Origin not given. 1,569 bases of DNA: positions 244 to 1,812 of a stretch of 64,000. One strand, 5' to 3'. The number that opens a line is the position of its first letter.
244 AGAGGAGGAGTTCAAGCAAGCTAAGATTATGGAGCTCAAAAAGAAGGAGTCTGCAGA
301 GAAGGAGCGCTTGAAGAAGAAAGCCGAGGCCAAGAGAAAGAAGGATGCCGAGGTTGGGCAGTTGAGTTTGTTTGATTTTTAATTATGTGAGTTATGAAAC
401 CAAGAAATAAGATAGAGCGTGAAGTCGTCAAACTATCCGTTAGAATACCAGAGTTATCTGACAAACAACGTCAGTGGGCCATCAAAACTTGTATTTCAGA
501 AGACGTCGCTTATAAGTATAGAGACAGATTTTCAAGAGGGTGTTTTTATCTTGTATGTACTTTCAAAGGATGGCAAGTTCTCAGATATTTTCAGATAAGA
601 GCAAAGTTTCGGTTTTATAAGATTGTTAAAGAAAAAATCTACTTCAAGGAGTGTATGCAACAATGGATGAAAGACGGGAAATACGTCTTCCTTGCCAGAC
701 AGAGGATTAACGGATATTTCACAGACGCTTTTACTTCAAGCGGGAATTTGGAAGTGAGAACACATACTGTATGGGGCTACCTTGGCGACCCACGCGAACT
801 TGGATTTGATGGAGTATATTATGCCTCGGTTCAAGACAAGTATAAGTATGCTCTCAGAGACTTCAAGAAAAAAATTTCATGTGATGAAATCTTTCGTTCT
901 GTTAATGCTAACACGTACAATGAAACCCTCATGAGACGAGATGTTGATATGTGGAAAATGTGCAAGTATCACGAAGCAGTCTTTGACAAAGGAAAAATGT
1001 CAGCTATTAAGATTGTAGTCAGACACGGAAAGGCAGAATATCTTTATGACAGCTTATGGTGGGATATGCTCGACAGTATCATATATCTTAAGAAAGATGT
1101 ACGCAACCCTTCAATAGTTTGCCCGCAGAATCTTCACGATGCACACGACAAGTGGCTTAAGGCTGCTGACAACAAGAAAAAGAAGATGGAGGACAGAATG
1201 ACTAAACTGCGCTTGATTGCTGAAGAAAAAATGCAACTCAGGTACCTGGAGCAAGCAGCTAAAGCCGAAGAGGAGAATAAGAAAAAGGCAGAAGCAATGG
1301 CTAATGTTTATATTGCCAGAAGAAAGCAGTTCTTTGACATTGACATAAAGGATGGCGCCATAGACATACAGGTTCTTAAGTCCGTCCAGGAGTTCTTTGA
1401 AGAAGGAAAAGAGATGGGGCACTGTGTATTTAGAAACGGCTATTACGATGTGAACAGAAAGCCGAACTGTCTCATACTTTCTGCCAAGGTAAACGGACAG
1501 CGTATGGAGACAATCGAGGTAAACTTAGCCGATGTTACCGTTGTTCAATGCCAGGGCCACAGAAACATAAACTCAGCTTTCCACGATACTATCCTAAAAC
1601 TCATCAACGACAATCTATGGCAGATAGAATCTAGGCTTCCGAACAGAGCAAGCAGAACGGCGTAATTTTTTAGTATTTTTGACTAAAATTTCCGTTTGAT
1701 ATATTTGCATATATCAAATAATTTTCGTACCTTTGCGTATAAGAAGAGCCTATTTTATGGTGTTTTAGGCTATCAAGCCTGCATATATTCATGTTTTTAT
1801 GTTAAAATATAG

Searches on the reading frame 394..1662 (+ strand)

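Call 12: search_protein_families(library=phrogs, proteins=[window:394-1662:+], max_evalue=0.001)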
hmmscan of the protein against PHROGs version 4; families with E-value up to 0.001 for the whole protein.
window:394-1662:+ (423 aa): 2 families
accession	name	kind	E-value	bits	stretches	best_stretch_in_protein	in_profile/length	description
phrog_8470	-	unknown function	2e-10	41.2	1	220-392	392-534/567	-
phrog_7484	-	unknown function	3.8e-06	26.9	0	223-395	292-429/450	-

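Call 26: search_protein_families(library=pfam, proteins=[window:394-1662:+], max_evalue=0.001)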
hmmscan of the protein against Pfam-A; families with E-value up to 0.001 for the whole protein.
window:394-1662:+ (423 aa): 1 family
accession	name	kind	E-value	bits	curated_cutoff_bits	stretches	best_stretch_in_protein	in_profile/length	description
PF14284.11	PcfJ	-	1.3e-28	100.2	25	1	221-394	1-138/147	PcfJ-like protein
